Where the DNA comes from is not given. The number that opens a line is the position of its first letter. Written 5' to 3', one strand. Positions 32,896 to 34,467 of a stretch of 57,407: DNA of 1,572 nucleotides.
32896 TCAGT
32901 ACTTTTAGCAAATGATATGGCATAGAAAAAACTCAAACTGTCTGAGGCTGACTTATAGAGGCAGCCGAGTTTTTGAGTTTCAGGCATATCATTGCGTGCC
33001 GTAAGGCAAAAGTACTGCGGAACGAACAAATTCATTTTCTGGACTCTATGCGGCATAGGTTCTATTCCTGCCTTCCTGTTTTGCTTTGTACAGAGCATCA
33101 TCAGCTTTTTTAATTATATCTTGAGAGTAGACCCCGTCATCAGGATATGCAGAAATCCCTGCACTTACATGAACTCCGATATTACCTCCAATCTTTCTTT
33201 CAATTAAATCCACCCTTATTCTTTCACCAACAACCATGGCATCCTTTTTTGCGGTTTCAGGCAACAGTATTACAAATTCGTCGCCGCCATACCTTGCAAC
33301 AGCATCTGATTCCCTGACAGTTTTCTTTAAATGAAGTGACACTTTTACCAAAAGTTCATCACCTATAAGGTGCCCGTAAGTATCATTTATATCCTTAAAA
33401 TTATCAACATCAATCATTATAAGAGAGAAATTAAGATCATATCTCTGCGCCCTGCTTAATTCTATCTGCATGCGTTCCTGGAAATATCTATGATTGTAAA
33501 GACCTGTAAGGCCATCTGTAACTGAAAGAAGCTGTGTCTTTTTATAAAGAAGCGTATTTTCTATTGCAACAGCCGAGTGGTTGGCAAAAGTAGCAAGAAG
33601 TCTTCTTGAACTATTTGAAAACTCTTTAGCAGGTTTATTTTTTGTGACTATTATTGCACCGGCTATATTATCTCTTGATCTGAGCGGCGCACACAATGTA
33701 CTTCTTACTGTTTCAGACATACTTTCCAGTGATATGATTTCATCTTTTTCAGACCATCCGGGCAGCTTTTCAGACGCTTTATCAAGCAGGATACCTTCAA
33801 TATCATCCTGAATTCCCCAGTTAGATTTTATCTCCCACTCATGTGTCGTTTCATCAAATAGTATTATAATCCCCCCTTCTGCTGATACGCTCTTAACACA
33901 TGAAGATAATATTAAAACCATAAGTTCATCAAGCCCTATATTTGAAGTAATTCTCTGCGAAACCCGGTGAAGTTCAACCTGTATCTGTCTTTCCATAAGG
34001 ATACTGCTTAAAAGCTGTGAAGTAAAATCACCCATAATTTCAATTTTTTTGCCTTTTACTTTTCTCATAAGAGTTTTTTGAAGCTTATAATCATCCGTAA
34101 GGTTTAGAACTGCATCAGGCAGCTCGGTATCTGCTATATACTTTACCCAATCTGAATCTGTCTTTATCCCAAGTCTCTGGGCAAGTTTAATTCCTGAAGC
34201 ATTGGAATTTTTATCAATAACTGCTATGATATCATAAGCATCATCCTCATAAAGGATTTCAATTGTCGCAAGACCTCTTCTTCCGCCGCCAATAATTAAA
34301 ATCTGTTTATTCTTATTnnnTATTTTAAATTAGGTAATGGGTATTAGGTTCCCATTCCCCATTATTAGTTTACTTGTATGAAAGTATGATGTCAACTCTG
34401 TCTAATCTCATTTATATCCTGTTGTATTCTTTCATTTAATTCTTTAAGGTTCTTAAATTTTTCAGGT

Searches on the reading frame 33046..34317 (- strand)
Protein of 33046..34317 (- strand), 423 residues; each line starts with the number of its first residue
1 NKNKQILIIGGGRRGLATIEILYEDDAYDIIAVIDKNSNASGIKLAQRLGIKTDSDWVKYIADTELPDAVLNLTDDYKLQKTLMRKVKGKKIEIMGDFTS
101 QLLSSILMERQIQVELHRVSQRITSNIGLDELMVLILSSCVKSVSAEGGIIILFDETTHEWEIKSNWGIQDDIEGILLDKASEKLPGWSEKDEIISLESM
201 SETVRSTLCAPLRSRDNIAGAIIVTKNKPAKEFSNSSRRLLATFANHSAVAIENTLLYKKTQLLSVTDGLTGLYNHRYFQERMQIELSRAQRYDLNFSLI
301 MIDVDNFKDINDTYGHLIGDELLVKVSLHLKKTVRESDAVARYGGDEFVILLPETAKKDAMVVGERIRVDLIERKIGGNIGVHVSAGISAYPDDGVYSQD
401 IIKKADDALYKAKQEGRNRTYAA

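Call 49: search_protein_families(library=pfam, proteins=[window:33046-34317:-], max_evalue=0.00001)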
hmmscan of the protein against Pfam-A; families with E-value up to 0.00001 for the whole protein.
window:33046-34317:- (423 aa): 3 families
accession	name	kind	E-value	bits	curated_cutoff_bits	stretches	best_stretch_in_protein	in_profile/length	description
PF00990.26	GGDEF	-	8.1e-50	169.2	23.8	1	266-419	2-161/161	Diguanylate cyclase, GGDEF domain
PF13185.12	GAF_2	-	1.6e-08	35.3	28.6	1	129-253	4-136/136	GAF domain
PF13492.12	GAF_3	-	2.4e-08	34.9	27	1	129-254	2-129/129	GAF domain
